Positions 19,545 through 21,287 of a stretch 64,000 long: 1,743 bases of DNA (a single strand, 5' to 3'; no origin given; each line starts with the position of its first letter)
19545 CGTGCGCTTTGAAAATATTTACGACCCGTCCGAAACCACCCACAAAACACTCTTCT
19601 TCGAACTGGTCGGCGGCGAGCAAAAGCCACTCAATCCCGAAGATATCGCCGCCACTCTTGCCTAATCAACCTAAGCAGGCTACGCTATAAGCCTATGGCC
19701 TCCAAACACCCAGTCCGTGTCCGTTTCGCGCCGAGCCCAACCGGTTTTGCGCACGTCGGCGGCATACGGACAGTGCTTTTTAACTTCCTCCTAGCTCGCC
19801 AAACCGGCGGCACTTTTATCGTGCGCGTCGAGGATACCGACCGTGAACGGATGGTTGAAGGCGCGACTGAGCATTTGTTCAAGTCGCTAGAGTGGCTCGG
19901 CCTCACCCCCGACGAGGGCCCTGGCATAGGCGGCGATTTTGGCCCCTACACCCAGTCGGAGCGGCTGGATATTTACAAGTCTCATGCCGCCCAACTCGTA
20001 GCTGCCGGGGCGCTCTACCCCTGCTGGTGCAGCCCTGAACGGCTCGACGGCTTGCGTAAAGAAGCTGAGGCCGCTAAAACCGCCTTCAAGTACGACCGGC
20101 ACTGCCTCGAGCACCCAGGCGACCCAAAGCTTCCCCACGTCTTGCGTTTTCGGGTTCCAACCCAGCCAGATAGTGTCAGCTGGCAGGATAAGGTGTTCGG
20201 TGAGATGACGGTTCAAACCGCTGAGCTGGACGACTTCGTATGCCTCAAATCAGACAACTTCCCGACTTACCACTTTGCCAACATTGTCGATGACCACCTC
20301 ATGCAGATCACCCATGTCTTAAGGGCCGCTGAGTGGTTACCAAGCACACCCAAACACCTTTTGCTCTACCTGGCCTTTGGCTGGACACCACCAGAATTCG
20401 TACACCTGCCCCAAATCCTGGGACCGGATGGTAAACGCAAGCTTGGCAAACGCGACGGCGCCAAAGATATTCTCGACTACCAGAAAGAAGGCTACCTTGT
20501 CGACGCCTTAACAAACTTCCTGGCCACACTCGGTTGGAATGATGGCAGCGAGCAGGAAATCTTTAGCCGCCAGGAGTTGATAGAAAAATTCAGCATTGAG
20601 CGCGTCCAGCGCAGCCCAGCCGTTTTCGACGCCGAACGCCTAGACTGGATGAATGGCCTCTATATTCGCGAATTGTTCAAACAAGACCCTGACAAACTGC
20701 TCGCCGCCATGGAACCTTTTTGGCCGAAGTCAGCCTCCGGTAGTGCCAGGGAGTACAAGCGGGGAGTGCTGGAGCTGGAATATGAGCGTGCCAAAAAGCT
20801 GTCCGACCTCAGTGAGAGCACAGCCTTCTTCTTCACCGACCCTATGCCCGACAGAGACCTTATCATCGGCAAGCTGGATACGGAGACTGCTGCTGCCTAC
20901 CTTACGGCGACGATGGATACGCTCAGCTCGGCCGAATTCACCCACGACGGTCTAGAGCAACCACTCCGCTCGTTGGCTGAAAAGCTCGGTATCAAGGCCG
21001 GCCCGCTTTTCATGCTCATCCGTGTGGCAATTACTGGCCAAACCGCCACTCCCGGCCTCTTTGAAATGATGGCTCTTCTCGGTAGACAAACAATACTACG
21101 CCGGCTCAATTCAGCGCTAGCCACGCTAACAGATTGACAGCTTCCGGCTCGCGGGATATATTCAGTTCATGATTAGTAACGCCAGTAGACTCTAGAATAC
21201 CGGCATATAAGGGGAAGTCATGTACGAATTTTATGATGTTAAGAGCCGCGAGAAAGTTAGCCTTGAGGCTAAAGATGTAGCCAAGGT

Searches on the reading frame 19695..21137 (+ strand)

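Call 66: search_protein_families(library=pfam, proteins=[window:19695-21137:+], max_evalue=0.00001)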
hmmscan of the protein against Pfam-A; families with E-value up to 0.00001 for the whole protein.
window:19695-21137:+ (480 aa): 2 families
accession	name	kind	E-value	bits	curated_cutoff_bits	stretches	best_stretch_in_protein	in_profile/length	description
PF00749.27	tRNA-synt_1c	-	2.1e-89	300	23.4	1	7-318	2-314/314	tRNA synthetases class I (E and Q), catalytic domain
PF19269.4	Anticodon_2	-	2.3e-29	103.1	23.6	1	335-475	2-141/141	Anticodon binding domain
